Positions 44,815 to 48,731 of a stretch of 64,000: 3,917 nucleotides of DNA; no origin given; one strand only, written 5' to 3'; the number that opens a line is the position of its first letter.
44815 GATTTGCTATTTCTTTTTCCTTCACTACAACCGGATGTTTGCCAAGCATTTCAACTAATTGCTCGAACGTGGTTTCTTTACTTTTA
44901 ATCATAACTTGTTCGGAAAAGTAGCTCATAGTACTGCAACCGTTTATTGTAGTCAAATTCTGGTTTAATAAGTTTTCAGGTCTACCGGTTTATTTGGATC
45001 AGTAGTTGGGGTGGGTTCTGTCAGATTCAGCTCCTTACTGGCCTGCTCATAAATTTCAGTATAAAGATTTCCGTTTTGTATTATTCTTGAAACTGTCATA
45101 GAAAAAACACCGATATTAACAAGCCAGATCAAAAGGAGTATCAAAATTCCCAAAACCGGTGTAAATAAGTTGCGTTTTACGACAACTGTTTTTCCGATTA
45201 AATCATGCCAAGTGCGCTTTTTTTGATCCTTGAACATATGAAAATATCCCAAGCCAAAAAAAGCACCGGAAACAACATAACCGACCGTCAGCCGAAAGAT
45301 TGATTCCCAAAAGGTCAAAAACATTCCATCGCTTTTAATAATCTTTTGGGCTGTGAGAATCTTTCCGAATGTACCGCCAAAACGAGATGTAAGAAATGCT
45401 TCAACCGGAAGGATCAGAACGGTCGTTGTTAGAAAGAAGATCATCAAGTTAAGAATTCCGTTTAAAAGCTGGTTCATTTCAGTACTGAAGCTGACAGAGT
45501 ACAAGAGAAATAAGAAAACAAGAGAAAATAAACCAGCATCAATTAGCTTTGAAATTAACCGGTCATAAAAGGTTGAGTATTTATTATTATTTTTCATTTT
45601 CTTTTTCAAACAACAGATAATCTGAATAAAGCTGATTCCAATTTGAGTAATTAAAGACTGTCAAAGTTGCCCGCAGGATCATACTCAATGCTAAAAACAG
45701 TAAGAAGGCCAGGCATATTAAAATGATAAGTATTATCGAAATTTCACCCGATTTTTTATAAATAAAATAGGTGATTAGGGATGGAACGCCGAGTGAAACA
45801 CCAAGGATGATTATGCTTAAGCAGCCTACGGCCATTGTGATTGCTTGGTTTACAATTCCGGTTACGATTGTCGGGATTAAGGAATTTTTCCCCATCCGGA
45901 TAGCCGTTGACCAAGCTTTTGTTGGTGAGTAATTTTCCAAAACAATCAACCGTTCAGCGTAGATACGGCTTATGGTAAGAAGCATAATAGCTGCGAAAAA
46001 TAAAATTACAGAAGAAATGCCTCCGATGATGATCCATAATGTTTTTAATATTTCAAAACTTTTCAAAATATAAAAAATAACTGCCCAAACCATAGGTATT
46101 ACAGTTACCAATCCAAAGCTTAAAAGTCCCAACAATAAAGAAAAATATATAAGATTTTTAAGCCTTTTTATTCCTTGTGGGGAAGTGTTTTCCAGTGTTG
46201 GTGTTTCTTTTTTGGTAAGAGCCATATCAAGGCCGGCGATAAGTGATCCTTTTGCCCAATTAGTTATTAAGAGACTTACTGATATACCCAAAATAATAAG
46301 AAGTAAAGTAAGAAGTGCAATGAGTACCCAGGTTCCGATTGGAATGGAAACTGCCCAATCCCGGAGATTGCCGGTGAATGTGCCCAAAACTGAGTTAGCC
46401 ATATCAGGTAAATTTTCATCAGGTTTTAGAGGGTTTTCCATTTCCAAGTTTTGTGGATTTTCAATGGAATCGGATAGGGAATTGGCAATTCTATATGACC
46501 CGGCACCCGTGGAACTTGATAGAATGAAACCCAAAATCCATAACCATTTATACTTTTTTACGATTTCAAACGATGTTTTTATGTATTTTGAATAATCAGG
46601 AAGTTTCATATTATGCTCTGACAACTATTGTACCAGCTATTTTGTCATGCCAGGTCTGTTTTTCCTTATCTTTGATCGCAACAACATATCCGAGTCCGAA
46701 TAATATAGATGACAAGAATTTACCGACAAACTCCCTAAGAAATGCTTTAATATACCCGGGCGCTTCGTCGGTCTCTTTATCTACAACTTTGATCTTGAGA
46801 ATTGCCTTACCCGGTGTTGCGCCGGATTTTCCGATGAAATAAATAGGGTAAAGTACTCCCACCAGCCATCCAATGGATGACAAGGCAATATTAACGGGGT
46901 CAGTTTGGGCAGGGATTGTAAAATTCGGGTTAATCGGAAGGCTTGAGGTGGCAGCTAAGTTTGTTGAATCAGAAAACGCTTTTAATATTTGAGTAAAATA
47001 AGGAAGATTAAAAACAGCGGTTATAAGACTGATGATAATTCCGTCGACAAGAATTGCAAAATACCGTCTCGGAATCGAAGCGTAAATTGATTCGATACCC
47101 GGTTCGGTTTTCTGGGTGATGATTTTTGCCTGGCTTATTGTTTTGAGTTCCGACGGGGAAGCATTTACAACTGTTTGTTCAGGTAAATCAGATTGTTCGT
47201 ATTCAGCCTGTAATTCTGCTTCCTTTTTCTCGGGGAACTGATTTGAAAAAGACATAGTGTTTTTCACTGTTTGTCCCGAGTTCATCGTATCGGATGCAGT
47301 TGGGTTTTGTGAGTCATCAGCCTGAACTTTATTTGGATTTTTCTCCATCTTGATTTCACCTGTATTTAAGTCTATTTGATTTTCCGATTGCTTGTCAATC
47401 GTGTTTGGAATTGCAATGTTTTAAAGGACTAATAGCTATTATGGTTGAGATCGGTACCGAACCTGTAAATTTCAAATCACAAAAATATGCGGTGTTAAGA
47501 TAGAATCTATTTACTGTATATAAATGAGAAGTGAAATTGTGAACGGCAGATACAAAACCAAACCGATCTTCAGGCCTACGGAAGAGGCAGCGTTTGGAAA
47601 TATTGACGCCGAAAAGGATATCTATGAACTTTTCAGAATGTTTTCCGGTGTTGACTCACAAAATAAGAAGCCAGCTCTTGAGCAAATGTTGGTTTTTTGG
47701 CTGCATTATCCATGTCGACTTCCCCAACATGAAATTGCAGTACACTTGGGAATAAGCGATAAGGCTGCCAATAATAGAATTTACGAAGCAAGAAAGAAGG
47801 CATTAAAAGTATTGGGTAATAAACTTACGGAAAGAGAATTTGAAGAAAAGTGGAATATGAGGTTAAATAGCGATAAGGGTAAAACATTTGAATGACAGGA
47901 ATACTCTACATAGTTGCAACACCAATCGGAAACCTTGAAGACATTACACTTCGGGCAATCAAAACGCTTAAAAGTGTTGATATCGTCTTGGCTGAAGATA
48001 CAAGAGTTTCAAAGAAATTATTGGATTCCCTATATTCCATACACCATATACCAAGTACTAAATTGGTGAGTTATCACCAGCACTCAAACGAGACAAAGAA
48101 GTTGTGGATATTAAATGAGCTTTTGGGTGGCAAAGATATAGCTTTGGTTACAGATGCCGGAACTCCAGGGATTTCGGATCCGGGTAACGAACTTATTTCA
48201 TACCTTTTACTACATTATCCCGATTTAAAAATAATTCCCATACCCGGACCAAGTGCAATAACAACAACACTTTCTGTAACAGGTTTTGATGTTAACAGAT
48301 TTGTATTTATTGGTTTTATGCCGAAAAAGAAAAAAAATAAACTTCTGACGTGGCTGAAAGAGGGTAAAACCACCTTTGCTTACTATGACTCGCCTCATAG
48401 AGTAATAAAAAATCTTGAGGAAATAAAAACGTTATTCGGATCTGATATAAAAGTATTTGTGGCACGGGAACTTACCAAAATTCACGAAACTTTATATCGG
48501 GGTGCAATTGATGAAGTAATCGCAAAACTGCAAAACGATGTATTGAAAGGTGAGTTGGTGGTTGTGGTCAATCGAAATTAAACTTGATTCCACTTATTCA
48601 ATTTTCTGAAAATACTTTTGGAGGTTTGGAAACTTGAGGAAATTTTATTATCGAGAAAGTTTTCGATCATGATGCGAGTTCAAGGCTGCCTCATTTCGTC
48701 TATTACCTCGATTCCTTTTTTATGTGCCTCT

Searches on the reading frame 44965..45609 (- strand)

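Call 60: search_protein_families(library=pfam, proteins=[window:44965-45609:-], max_evalue=0.0001)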
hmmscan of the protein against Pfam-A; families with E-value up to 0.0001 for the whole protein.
window:44965-45609:- (214 aa): 1 family
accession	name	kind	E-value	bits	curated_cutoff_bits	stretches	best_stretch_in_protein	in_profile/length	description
PF06271.18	RDD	-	7.2e-16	59.2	24.1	1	12-139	2-136/137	RDD family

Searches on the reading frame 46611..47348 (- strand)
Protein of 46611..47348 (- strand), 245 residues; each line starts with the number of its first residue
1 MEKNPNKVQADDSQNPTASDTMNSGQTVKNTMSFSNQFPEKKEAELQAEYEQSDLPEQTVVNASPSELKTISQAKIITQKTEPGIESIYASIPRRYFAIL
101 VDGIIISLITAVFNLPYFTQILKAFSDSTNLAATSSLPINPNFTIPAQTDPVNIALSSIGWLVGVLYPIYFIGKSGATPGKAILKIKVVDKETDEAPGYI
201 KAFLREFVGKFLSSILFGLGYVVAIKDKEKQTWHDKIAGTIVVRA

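Call 60: search_protein_families(library=pfam, proteins=[window:46611-47348:-], max_evalue=0.0001)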
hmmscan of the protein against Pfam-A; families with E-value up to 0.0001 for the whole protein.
window:46611-47348:- (245 aa): 1 family
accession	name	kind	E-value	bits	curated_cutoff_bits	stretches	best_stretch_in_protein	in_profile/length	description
PF06271.18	RDD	-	5.1e-27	95.3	24.1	1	89-239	1-137/137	RDD family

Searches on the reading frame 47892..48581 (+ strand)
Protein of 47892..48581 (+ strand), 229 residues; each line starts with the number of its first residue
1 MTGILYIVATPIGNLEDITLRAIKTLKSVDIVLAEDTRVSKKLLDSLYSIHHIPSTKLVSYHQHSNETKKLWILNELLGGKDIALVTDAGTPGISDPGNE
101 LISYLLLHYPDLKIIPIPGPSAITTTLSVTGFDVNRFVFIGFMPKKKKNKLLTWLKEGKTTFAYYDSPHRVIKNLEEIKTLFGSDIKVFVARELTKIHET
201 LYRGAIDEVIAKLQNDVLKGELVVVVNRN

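Call 60: search_protein_families(library=pfam, proteins=[window:47892-48581:+], max_evalue=0.0001)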
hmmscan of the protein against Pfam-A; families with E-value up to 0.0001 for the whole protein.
window:47892-48581:+ (229 aa): 1 family
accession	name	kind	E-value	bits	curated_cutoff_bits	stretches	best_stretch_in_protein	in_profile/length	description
PF00590.25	TP_methylase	-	1.1e-30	107.6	27.8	1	5-209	2-211/212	Tetrapyrrole (Corrin/Porphyrin) Methylases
